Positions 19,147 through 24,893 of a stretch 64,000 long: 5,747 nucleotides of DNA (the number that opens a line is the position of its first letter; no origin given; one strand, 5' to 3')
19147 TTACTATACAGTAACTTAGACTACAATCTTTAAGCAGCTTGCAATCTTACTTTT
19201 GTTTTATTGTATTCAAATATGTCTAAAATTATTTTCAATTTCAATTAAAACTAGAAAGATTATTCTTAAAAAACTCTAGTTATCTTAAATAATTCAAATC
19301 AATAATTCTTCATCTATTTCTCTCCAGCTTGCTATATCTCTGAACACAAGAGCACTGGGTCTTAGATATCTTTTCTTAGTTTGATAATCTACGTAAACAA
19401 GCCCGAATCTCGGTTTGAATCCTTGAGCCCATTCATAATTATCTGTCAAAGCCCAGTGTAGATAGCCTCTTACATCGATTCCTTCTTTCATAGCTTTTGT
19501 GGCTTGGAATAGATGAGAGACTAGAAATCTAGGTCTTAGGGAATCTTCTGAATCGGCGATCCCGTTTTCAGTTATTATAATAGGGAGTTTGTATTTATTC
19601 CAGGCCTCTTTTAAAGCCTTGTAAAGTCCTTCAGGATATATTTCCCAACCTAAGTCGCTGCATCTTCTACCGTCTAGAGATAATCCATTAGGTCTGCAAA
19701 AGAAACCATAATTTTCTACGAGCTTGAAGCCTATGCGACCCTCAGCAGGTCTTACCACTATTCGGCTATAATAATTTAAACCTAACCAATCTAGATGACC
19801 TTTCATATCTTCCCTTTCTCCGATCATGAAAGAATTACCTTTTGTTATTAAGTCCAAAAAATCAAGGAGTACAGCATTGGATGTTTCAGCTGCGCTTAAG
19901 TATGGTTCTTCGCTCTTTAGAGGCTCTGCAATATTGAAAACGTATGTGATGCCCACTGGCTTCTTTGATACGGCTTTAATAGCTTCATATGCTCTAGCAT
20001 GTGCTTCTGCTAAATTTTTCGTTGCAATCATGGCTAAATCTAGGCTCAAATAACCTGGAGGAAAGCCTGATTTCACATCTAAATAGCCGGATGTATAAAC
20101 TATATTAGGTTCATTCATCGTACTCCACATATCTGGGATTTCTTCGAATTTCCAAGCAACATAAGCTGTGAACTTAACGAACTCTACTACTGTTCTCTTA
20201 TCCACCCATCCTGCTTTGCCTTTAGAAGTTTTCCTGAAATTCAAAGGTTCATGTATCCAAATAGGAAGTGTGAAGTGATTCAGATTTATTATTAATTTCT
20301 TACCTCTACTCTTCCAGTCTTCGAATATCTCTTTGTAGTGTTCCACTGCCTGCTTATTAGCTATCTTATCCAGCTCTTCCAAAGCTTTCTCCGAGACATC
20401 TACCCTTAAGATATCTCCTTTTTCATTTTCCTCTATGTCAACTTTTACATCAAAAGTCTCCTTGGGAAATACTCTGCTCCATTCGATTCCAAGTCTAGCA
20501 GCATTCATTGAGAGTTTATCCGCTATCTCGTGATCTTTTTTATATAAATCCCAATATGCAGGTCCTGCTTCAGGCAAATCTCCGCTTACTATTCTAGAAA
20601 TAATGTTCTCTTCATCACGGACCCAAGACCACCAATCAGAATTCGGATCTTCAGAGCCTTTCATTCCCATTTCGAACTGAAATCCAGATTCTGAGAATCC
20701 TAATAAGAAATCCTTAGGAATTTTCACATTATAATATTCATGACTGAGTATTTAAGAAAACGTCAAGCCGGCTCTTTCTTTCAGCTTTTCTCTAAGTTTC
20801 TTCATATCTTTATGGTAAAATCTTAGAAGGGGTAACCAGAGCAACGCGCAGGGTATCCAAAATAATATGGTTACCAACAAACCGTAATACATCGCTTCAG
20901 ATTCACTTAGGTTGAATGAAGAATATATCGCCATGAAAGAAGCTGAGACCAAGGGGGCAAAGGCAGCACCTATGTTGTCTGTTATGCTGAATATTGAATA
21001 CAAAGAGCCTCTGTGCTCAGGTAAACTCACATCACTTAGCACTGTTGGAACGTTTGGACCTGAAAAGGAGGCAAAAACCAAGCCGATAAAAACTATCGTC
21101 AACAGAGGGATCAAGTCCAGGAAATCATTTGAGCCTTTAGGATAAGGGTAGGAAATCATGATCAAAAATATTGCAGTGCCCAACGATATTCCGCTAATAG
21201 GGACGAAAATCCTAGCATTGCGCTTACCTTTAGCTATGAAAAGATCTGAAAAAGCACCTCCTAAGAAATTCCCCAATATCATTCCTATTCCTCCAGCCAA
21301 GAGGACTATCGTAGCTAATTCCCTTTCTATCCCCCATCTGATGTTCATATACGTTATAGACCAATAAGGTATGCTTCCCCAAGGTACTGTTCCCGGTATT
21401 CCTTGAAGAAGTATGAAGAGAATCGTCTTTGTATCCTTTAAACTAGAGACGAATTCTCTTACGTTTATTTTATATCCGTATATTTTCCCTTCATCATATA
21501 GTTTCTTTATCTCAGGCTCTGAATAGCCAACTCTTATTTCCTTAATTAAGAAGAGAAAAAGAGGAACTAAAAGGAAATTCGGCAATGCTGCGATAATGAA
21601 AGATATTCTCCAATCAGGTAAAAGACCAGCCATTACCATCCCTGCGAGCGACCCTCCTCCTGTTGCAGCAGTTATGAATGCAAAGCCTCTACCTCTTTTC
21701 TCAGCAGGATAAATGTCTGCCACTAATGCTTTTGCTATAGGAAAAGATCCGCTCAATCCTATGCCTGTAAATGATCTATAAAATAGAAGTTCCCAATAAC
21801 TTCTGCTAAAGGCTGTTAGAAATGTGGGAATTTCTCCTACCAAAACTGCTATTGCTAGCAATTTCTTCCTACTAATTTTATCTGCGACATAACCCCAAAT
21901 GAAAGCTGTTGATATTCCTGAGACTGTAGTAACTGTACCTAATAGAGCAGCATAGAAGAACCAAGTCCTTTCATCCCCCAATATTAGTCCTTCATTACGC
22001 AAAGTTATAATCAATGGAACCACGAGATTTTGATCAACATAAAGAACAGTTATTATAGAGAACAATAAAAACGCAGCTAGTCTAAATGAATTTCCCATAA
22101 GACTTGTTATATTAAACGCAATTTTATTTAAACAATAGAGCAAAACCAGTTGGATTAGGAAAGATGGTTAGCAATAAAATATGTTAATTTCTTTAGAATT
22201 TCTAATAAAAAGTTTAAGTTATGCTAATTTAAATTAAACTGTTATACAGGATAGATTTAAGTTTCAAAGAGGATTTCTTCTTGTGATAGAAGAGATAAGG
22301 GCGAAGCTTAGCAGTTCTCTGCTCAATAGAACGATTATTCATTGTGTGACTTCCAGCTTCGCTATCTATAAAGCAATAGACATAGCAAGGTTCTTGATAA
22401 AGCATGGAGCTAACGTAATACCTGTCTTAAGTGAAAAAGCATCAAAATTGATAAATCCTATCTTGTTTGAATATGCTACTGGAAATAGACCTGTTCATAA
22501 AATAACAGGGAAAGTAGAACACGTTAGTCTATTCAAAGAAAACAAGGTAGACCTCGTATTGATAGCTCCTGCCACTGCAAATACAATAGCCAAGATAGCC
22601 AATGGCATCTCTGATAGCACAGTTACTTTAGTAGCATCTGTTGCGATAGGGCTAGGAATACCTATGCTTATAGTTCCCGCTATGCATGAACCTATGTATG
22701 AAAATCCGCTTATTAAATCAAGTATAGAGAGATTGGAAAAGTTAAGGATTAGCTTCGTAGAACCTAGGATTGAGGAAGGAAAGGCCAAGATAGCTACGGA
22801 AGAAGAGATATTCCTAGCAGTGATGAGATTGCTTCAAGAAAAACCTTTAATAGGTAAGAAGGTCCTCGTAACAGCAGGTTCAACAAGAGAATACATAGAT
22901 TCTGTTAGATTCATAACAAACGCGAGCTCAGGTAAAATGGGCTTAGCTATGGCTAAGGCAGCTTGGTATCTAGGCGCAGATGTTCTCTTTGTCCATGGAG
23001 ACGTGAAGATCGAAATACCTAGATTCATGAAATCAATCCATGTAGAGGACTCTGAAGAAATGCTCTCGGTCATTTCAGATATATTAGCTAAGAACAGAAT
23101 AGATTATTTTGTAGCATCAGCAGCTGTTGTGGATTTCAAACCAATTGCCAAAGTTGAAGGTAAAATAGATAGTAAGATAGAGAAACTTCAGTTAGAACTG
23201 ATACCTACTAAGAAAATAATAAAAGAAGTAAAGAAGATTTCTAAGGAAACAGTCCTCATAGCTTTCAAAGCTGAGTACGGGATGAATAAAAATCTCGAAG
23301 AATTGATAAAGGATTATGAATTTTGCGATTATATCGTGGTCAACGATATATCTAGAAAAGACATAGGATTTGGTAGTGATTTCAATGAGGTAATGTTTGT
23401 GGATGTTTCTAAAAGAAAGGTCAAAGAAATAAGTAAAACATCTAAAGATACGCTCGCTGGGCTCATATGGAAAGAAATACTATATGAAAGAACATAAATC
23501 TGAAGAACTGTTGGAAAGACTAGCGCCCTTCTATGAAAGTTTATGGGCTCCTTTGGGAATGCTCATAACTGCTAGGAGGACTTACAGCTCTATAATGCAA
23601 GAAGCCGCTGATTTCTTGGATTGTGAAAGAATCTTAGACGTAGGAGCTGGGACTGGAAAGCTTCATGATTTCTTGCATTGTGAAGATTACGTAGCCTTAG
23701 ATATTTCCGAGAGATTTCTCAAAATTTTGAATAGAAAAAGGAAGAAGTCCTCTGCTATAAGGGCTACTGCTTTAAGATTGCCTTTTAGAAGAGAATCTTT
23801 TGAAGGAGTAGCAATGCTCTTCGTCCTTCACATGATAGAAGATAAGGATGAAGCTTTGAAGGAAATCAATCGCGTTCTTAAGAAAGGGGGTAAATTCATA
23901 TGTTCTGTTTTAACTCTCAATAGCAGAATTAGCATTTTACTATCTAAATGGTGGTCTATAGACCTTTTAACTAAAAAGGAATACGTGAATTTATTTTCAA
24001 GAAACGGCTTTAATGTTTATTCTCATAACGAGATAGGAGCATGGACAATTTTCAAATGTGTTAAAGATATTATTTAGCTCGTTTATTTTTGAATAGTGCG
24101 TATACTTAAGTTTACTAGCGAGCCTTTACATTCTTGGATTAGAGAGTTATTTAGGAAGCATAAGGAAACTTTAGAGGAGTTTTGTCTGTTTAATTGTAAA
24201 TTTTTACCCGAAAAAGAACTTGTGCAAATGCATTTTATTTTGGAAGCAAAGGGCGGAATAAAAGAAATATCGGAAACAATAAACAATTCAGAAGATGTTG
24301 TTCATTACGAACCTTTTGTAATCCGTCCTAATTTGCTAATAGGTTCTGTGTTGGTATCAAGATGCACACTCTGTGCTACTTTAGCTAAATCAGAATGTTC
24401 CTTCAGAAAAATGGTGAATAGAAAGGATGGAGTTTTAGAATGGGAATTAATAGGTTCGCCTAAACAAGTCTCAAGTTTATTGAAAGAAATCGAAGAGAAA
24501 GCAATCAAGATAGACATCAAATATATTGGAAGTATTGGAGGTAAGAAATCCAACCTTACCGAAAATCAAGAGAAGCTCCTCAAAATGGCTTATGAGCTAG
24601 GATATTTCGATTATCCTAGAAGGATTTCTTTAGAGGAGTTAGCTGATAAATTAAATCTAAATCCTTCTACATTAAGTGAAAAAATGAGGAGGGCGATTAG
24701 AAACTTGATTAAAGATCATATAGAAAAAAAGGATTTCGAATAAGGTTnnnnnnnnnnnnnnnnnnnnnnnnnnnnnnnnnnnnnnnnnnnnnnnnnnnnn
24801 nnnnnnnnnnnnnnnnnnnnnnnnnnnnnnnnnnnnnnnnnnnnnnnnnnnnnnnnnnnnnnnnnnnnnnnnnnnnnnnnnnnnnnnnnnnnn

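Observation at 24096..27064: Second oxidase operon has the same small-ORF, subunit II, subunit I architecture plus a convergent HTH_10 regulator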

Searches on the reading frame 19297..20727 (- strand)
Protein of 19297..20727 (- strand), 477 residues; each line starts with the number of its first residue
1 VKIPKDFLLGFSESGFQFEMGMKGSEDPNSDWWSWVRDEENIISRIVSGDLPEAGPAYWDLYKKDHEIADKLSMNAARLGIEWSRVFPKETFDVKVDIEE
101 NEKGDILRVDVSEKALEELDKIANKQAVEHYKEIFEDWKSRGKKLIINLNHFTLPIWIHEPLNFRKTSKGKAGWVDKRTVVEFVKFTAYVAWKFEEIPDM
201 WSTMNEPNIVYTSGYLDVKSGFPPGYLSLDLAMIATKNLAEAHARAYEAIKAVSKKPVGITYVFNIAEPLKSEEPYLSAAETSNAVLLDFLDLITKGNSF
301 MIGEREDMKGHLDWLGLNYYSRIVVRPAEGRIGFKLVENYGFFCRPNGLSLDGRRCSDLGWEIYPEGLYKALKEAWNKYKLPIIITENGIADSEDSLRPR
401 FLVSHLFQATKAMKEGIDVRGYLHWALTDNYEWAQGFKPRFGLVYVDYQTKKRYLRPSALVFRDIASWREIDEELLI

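Call 88: search_protein_families(library=pfam, max_evalue=0.00001, proteins=[window:19297-20727:-])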
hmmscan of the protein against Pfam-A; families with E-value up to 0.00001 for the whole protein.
window:19297-20727:- (477 aa): 1 family
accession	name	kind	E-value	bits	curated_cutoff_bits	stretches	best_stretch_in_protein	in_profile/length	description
PF00232.24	Glyco_hydro_1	-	3.8e-64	217.2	22.6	2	123-467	92-449/453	Glycosyl hydrolase family 1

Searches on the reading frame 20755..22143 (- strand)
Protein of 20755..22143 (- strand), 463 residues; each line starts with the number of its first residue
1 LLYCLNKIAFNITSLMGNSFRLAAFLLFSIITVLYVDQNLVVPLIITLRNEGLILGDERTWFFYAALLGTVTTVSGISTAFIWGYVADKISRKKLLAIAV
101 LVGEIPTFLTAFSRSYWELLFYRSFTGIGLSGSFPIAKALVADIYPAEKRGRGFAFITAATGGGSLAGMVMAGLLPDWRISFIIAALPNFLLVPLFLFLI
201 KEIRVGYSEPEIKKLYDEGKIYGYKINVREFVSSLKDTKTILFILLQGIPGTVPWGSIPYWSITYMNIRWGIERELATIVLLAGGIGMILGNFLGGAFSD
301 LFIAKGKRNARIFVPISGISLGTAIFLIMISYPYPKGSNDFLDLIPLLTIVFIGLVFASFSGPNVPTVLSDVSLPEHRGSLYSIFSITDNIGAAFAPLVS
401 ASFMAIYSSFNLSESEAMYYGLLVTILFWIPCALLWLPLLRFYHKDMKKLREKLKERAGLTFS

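Call 88: search_protein_families(library=pfam, max_evalue=0.00001, proteins=[window:20755-22143:-])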
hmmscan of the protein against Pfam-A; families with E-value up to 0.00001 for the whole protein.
window:20755-22143:- (463 aa): 2 families
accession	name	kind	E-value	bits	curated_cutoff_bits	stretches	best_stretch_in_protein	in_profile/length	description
PF07690.21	MFS_1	-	3.2e-38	132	33.4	2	29-329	3-288/347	Major Facilitator Superfamily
PF00083.30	Sugar_tr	-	3.7e-11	43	22.3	1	71-199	54-191/452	Sugar (and other) transporter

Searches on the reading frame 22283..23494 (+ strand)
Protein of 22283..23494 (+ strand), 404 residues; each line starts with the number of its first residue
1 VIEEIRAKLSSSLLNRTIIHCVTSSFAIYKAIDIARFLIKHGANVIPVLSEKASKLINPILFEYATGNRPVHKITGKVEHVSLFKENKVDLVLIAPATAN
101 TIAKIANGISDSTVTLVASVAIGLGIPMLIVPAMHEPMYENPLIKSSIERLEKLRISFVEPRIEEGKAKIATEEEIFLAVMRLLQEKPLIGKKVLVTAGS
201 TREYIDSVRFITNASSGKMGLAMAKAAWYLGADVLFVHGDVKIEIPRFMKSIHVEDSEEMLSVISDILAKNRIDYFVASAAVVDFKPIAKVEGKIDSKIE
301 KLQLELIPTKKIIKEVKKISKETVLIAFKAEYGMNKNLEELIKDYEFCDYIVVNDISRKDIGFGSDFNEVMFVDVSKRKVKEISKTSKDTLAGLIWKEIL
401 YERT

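Call 88: search_protein_families(library=pfam, max_evalue=0.00001, proteins=[window:22283-23494:+])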
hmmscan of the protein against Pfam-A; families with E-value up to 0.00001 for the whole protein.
window:22283-23494:+ (404 aa): 2 families
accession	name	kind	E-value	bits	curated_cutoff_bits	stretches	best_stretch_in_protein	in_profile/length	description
PF04127.22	DFP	-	2.6e-51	174.5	22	1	191-372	3-185/186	DNA/pantothenate metabolism flavoprotein C-terminal domain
PF02441.25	Flavoprotein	-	7.1e-26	91.2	22.7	1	17-168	2-146/162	Flavoprotein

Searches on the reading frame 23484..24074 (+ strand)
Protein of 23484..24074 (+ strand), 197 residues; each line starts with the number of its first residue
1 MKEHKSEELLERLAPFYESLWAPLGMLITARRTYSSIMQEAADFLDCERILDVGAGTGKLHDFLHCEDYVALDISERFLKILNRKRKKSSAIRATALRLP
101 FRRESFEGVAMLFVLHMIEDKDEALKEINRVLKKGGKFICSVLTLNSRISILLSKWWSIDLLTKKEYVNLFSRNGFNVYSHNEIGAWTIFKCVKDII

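Call 88: search_protein_families(library=pfam, max_evalue=0.00001, proteins=[window:23484-24074:+])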
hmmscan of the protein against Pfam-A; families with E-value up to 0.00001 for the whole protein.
window:23484-24074:+ (197 aa): 6 families
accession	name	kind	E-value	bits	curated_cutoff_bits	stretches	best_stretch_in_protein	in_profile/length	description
PF08241.18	Methyltransf_11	-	3.9e-21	75.9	21.2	1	51-140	1-95/95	Methyltransferase domain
PF13649.12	Methyltransf_25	-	1.7e-15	57.9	27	1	50-136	1-97/97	Methyltransferase domain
PF08242.18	Methyltransf_12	-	3.2e-13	50.7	30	1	51-138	1-98/98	Methyltransferase domain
PF13489.12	Methyltransf_23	-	5.5e-13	49.4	27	1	32-180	7-163/164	Methyltransferase domain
PF01209.24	Ubie_methyltran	-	8.1e-12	45.4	20.1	1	5-140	8-151/233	ubiE/COQ5 methyltransferase family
PF13847.12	Methyltransf_31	-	1.7e-10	41.2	27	1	48-144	5-113/145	Methyltransferase domain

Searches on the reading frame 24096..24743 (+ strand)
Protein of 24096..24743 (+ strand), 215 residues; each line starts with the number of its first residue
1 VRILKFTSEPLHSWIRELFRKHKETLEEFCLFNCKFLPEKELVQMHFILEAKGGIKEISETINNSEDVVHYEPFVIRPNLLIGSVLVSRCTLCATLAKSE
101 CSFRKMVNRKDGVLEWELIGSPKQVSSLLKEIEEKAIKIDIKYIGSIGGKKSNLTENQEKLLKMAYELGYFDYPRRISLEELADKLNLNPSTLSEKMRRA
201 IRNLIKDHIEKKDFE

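Call 7: search_protein_families(library=pfam, max_evalue=1, proteins=[window:24096-24743:+])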
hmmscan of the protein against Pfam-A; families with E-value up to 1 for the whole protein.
window:24096-24743:+ (215 aa): 15 families
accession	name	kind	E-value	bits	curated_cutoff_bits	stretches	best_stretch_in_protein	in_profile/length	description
PF04967.18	HTH_10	-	7.1e-20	71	23.1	1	154-206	1-53/53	HTH DNA binding domain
PF04545.22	Sigma70_r4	-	0.00073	19.4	24.1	1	153-204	4-48/50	Sigma-70, region 4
PF13412.12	HTH_24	-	0.00074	19.5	21.9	1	176-201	17-42/48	Winged helix-turn-helix DNA-binding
PF00165.29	HTH_AraC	-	0.0041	17.7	26.6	1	174-200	6-32/42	Bacterial regulatory helix-turn-helix proteins, AraC family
PF13404.12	HTH_AsnC-type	-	0.043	14.1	27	1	176-199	17-40/42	AsnC-type helix-turn-helix domain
PF00046.35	Homeodomain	-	0.062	13.6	22.9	1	150-191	3-42/57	Homeodomain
PF02954.25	HTH_8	-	0.08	13.1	22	1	182-199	24-41/42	Bacterial regulatory protein, Fis family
PF01047.28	MarR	-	0.089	13.1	24.6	1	176-198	17-39/59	MarR family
PF01399.33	PCI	-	0.093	13.4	22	1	159-206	27-65/84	PCI domain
PF01381.28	HTH_3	-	0.11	13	23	1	177-194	10-27/55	Helix-turn-helix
PF01325.25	Fe_dep_repress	-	0.13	12.9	26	1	154-199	2-45/60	Iron dependent repressor, N-terminal DNA binding domain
PF14056.11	DUF4250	-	0.16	12.4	27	0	178-199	22-43/55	Domain of unknown function (DUF4250)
PF12840.13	HTH_20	-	0.21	12.1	27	1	170-198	12-40/51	Helix-turn-helix domain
PF05347.21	Complex1_LYR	-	0.26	11.7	24.8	0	9-24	24-39/59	Complex 1 protein (LYR family)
PF04691.17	ApoC-I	-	0.99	9.7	28.3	0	178-210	7-39/61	Apolipoprotein C-I (ApoC-1)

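Call 92: predict_structure(protein=window:24096-24740:+)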
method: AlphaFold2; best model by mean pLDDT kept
length: 215 residues; sequences in the alignment: 1
mean_pLDDT: 50.4   pTM: 0.47
mean pLDDT of the five models: 50.4, 40.8, 40.3, 39.2, 31.0
residues with pLDDT >= 90: 0; 70-90: 19; 50-70: 84; < 50: 112
segments of 3 or more residues with pLDDT < 50: 1-19, 59-80, 108-113, 139-163, 165-177, 195-197, 199-215
pLDDT, mean of each block of 10 residues (from residue 1): 40 44 56 57 55 51 38 35 60 72 57 56 69 62 35 44 47 45 50 48 45 34
secondary structure, 60 per line:
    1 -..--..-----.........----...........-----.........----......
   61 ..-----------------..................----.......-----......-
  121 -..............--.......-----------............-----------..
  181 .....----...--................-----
elements in order: H13-21 H26-36 E42-50 H55-62 E80-88 H89-97 E102-108 E114-119 H122-135 E138-144 H156-167 H179-185 H195-210

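Call 103: search_protein_families(library=pfam, max_evalue=0.01, proteins=[L009:2864-3478:+, L009:3474-3824:+, L009:3793-4959:+, L009:5040-5702:+, L009:5788-6900:+])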
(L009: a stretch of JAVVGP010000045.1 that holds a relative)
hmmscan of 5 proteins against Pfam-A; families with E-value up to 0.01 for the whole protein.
L009:2864-3478:+ (205 aa): 4 families
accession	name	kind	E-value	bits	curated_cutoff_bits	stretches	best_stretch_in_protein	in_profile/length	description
PF10006.14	DUF2249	-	4.7e-18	65.2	29.5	1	6-75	2-70/70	Uncharacterized conserved protein (DUF2249)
PF07883.17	Cupin_2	-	6.4e-06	26.2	27.2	1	123-176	11-64/70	Cupin domain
PF00190.28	Cupin_1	-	0.00098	19.2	22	1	106-172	29-103/151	Cupin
PF21621.3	MPI_cupin_dom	-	0.001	19.4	27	0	132-164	31-63/79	Mannose-6-phosphate isomerase, cupin domain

L009:3474-3824:+ (117 aa): 1 family
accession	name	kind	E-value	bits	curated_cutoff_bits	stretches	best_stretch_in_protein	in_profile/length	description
PF01883.24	FeS_assembly_P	-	6.8e-17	61.9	23.5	1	9-75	2-66/73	Iron-sulfur cluster assembly protein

L009:3793-4959:+ (389 aa): 0 families

L009:5040-5702:+ (221 aa): 4 families
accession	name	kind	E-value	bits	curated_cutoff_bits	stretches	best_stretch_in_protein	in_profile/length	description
PF04967.18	HTH_10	-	8.6e-19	67.5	23.1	1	159-211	1-53/53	HTH DNA binding domain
PF04545.22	Sigma70_r4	-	2.7e-05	24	24.1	1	158-209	4-48/50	Sigma-70, region 4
PF13412.12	HTH_24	-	0.0048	16.9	21.9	0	178-207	14-43/48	Winged helix-turn-helix DNA-binding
PF08281.18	Sigma70_r4_2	-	0.0085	16.2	25.7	0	188-208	33-53/54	Sigma-70, region 4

L009:5788-6900:+ (371 aa): 0 families
